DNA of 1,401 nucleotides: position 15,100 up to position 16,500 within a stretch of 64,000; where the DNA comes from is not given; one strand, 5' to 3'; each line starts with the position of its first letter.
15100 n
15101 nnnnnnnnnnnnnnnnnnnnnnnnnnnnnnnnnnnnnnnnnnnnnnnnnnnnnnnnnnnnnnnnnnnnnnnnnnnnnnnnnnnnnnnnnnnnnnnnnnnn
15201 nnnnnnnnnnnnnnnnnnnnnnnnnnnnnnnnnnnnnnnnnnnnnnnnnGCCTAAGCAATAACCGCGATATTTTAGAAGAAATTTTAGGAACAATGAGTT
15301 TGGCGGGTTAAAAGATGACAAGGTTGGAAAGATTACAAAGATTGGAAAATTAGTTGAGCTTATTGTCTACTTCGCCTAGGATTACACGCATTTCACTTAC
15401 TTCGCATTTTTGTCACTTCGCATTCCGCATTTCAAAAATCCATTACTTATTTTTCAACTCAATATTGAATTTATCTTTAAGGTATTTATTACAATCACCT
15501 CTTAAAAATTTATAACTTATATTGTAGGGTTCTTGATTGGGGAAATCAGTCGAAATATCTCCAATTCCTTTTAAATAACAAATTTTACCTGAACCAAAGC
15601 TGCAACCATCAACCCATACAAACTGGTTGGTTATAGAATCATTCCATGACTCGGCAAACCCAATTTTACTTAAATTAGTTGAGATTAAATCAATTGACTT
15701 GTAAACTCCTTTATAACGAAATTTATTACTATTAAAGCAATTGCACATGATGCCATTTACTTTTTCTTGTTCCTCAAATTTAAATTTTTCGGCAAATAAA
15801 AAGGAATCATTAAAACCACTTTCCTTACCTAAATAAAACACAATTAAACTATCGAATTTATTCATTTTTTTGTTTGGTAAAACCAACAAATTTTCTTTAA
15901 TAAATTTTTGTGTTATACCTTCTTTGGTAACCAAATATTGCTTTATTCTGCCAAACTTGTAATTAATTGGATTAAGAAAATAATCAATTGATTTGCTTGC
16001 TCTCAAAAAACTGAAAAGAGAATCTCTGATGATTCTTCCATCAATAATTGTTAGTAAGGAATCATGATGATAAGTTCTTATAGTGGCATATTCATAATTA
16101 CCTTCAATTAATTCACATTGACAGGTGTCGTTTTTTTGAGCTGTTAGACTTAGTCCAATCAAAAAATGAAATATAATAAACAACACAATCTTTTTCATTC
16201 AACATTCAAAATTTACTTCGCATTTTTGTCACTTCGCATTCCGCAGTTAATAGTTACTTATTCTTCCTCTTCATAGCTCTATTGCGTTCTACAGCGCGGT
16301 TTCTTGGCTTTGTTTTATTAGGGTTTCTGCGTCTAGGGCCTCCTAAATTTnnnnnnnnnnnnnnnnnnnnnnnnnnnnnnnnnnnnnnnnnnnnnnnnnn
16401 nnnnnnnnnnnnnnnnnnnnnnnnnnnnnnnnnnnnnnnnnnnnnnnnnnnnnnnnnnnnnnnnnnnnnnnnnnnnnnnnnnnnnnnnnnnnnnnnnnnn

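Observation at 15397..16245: Secreted hypothetical gene precisely bracketed by perfect 33-bp direct repeats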

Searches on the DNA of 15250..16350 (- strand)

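Call 26: search_rna_families(source=window, start=15250, end=16350, threshold=evalue, max_evalue=10)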
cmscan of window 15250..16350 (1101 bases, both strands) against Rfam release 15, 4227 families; matches with E-value up to 10: 5.
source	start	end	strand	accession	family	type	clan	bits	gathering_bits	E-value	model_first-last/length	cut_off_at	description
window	15369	15465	-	RF01202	sn2991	Gene; snRNA; snoRNA; CD-box;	-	19.7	60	1.3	1-98/98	no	Small nucleolar RNA sn2991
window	16008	16100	-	RF02696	Teg49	Gene; sRNA;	-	19.1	186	2.9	1-196/196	no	Teg49 sRNA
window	15287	15364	+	RF00063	SscA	Gene;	-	18.8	60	3.3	1-96/96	no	SscA RNA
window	15938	16039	+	RF01650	ceN68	Gene; snRNA; snoRNA; HACA-box;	-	18.2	80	2.4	1-121/121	no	Caenorhabditis snoRNA ceN48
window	15746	15816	+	RF02098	DGCR5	Gene; lncRNA;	-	16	50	4.9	1-49/49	no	DiGeorge syndrome critical region gene 5 conserved region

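Call 80: search_dna_similar(query=window:16207-16248:-, collection=plasmids, mode=distant, max_evalue=1, max_rows=10)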
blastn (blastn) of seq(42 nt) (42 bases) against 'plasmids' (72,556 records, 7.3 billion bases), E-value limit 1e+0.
No match.

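Call 81: search_dna_similar(query=window:16207-16248:-, collection=phages, mode=distant, max_evalue=1, max_rows=10)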
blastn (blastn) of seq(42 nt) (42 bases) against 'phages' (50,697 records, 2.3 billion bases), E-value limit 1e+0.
No match.

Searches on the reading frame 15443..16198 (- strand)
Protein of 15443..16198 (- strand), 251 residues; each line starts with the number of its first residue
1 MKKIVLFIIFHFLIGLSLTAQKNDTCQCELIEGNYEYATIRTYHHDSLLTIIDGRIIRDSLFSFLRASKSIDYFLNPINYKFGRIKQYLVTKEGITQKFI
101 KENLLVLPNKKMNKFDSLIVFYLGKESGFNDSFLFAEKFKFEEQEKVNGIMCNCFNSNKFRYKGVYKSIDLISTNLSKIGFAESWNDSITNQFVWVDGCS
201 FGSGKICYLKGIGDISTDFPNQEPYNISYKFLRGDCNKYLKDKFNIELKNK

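Call 7: search_protein_families(library=pfam, proteins=[window:15443-16198:-], max_evalue=0.01)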
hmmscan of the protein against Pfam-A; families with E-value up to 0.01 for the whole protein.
window:15443-16198:- (251 aa): 0 families

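Call 8: find_encoding_contigs(protein=window:15443-16198:-, flank=10000, max_places=10)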
Protein window:15443-16198:- (251 aa): no gene with exactly this product is on record in the collection.

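Call 13: find_homologous_proteins(query=window:15443-16198:-, max_evalue=0.001)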
Query window:15443-16198:- (251 aa): 1 proteins with E <= 0.001 among 525 candidates.
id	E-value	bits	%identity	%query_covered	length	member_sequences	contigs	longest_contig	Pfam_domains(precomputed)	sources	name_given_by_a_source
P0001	6.9e-165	565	100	100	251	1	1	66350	-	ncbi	-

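Call 57: search_protein_representatives(protein=window:15443-16198:-)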
Query: 251 residues. Proteins with E-value up to 0.001 (for the whole library): 11; up to 1e-10: 8; up to 1e-30: 2. The best 11 are listed.
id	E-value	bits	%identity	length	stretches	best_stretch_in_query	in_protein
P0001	2.2e-165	564.7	100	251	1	1-251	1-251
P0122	3.4e-38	148.1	33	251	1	4-250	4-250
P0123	2.0e-28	116.1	34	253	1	5-247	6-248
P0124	1.7e-23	100.0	31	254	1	1-245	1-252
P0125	3.2e-23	99.0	30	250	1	3-245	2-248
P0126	1.6e-22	96.8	29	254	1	6-248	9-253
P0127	2.5e-22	96.1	32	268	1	4-247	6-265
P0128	1.6e-21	93.5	30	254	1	9-244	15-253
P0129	1.7e-04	37.7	32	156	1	5-82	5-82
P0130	1.8e-04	37.6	30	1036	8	24-50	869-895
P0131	4.3e-04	36.4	46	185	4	227-249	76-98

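Call 58: find_encoding_contigs(protein=P0122, flank=5000, max_places=3)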
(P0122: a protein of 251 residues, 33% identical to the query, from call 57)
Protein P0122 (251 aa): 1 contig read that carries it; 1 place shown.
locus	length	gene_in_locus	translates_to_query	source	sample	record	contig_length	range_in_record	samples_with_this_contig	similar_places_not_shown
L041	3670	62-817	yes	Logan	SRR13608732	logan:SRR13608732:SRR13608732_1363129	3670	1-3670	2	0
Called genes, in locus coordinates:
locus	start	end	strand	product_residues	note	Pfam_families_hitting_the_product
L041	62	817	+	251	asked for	-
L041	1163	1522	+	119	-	-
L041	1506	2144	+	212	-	PF00106:adh_short, PF13561:adh_short_C2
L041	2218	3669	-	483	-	?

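Call 59: predict_structure(protein=window:15443-16198:-)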
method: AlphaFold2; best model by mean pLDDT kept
length: 251 residues; sequences in the alignment: 1
mean_pLDDT: 35.4   pTM: 0.22
mean pLDDT of the five models: 35.4, 32.0, 30.0, 29.1, 28.0
residues with pLDDT >= 90: 0; 70-90: 12; 50-70: 18; < 50: 221
segments of 3 or more residues with pLDDT < 50: 18-234, 248-251
pLDDT, mean of each block of 10 residues (from residue 1): 79 58 36 32 29 29 24 24 26 32 31 30 32 32 33 33 25 26 28 37 39 33 35 52 51 32
secondary structure, 60 per line:
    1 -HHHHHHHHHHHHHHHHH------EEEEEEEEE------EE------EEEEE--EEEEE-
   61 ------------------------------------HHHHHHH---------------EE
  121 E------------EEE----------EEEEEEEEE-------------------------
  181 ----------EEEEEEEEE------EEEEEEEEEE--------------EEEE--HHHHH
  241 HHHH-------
elements in order: H2-18 E25-33 E48-52 E55-59 H97-103 E119-121 E134-136 E147-155 E191-199 E206-215 E230-233 H236-244

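Call 69: predict_structure(alignment_id=A2)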
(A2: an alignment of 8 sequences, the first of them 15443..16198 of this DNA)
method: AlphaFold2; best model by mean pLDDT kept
length: 251 residues; sequences in the alignment: 8
mean_pLDDT: 58.6   pTM: 0.47
mean pLDDT of the five models: 58.6, 54.4, 50.5, 46.1, 44.6
residues with pLDDT >= 90: 1; 70-90: 61; 50-70: 108; < 50: 81
segments of 3 or more residues with pLDDT < 50: 11-25, 64-66, 68-75, 89-109, 198-203, 210-215, 218-227, 249-251
pLDDT, mean of each block of 10 residues (from residue 1): 56 39 50 60 59 55 48 47 49 38 42 71 65 78 64 72 83 76 80 71 49 46 48 65 57 38
secondary structure, 60 per line:
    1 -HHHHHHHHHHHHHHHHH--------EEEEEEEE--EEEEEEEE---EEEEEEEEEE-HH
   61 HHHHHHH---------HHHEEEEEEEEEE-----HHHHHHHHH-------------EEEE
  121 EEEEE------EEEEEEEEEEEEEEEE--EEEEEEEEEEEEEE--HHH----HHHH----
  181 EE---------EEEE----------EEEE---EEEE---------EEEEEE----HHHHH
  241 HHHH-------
elements in order: H2-18 E27-34 E37-44 E48-57 H59-67 E80-89 H95-103 E117-125 E132-147 E150-163 H173-176 E192-195 E206-209 E213-216 E226-231 H236-244

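Call 74: fold_search(model_id=the predicted structure, library=pdb)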
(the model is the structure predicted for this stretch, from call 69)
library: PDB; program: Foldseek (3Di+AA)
matches with E <= 10: 395; with E <= 0.001: 0
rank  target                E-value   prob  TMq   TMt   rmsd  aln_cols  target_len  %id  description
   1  2in5_B                2.0e-02  0.35  0.18  0.23  12.1       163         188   13  Crystal Structure of the hypothetical lipoprotein YmcC from Escherichia coli (K12), Northeast Structural Genomics targ (released 2006-11-07)
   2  2in5_A                3.6e-02  0.41  0.20  0.24  11.4       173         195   12  Crystal Structure of the hypothetical lipoprotein YmcC from Escherichia coli (K12), Northeast Structural Genomics targ (released 2006-11-07)
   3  8u1v_C                3.1e-01  0.08  0.16  0.20  14.2       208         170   11  Structure of Norovirus (Hu/GII.4/Sydney/NSW0514/2012/AU) protease in the ligand-free state (released 2024-01-31)
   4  8dt6_D                3.7e-01  0.06  0.12  0.08  18.8       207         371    7  Crystal Structure of DNA Polymerase III beta subunit from Elizabethkingia anophelis (released 2022-08-10)
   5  5it5_A                4.8e-01  0.09  0.14  0.11  18.2       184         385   10  Thermus thermophilus PilB core ATPase region (released 2016-10-19)
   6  9gbv_B                4.8e-01  0.03  0.09  0.04  19.0       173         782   11  E.coli gyrase holocomplex with chirally wrapped 217 bp DNA fragment (released 2024-08-21)
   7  5oiu_B                5.7e-01  0.12  0.14  0.11  18.2       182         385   10  Crystal structure of PilF type IV pilus assembly ATPase from Thermus thermophilus (released 2018-08-08)
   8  9ccj_A                6.7e-01  0.06  0.15  0.14  17.5       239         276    7  Dissecting human monoclonal antibody responses from mRNA and protein-based booster vaccinations against XBB1.5 SARS-Co (released 2025-03-12)
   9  4q6u_B                7.1e-01  0.12  0.20  0.16  13.4       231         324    8  Crystal structure of a putative uncharacterized protein from Mycobacterium tuberculosis (released 2014-06-18)
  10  9e78_1Q               7.1e-01  0.04  0.13  0.06  36.4       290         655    8  48-nm repeat of the Leishmania tarentolae doublet microtubule (released 2025-03-12)
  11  3ew1_A                1.0e+00  0.04  0.13  0.19  16.3       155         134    7  Crystal structure of rhizavidin (released 2008-12-23)
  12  7bny_B                1.1e+00  0.06  0.11  0.19  14.7       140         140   11  Structure of 2A protein from encephalomyocarditis virus (EMCV) (released 2021-12-08)
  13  6hds_B                1.2e+00  0.09  0.15  0.26  11.5       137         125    3  Crystal Structure of apo short afifavidin (released 2018-11-14)
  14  4ffu_C                1.2e+00  0.06  0.13  0.19  15.5       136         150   10  CRYSTAL STRUCTURE OF putative MaoC-like (monoamine oxidase-like) protein, similar to NodN from Sinorhizo Bium meliloti (released 2012-06-13)
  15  8j07_k3               1.2e+00  0.05  0.16  0.10  11.6       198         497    8  96nm repeat of human respiratory doublet microtubule and associated axonemal complexes (released 2023-07-26)
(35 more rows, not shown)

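Call 85: search_protein_families(library=ncbifam, proteins=[window:15443-16198:-], max_evalue=0.01)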
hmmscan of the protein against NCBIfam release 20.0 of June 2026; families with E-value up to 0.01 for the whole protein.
window:15443-16198:- (251 aa): 0 families

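Call 88: list_cluster_members(proteins=[P0001, P0003, P0132, P0122, P0123])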
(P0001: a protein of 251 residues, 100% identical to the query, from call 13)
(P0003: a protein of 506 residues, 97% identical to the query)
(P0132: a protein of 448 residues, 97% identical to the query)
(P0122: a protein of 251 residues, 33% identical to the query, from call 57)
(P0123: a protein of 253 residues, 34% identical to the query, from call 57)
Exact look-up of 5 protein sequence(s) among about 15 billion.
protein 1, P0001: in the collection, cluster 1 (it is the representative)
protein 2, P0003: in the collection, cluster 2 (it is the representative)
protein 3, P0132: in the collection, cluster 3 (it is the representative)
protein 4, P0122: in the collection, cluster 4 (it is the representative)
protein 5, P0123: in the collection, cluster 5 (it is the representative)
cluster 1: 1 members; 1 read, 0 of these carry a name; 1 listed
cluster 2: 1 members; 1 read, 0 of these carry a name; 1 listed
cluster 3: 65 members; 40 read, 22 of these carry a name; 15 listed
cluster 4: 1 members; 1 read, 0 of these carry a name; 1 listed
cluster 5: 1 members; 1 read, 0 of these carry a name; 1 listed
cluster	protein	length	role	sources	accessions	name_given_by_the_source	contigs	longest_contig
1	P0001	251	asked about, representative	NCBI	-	-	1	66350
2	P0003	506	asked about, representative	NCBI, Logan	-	-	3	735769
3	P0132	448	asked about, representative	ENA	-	-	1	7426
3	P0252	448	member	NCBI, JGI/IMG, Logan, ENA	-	ATP-dependent RNA helicase RhlE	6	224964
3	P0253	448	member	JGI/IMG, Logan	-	ATP-dependent RNA helicase RhlE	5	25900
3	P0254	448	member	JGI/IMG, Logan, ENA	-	ATP-dependent RNA helicase RhlE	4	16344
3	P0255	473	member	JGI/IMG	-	ATP-dependent RNA helicase RhlE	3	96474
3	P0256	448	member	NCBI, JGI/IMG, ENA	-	ATP-dependent RNA helicase RhlE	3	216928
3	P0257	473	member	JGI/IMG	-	ATP-dependent RNA helicase RhlE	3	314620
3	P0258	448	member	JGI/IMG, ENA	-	ATP-dependent RNA helicase RhlE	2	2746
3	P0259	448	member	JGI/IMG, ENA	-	ATP-dependent RNA helicase RhlE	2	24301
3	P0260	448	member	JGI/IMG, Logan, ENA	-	ATP-dependent RNA helicase RhlE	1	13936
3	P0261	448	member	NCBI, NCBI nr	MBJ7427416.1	MAG: DEAD/DEAH box helicase [Bacteroidia bacterium] | DEAD/DEAH box helicase [Bacteroidia bacterium]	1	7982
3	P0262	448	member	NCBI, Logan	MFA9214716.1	MAG: DEAD/DEAH box helicase [Candidatus Methylacidiphilales bacterium]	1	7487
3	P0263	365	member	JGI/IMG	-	ATP-dependent RNA helicase RhlE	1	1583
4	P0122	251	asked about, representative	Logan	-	-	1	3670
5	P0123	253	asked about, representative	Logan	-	-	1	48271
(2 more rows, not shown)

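Call 96: find_related_loci(query=A2, collection=viral_contigs, flank=5000)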
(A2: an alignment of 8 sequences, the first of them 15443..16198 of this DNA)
Query A2 (251 aa) in viral_contigs; peptide patterns used: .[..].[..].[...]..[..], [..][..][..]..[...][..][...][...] (x = any residue, [..] = any of these).
112 stretches matched a pattern, but none encodes a relative of the query by tblastn (E <= 1e-3).

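Call 97: search_protein_families(library=padloc, proteins=[window:15443-16198:-], max_evalue=0.01)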
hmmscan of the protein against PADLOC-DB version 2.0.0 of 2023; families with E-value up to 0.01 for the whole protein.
window:15443-16198:- (251 aa): 0 families

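Call 98: search_protein_families(library=phrogs, proteins=[window:15443-16198:-], max_evalue=0.01)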
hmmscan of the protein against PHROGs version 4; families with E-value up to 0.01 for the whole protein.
window:15443-16198:- (251 aa): 0 families

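Call 99: search_solved_structures(query=A2, max_evalue=1)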
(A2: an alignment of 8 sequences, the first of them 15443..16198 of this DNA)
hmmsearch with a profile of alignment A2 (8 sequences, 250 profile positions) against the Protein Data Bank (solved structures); distinct sequences matched with E-value up to 1: 3.
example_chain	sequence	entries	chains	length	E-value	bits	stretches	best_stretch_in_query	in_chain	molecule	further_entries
1xly_A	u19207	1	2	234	0.23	14.3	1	42-112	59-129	SHE2p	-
5m0i_D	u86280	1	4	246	0.25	14.2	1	42-112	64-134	SWI5-dependent HO expression protein 2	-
5m0j_D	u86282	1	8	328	0.5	13.2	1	42-112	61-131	SWI5-dependent HO expression protein 2,SWI5-dependent HO expression protein 3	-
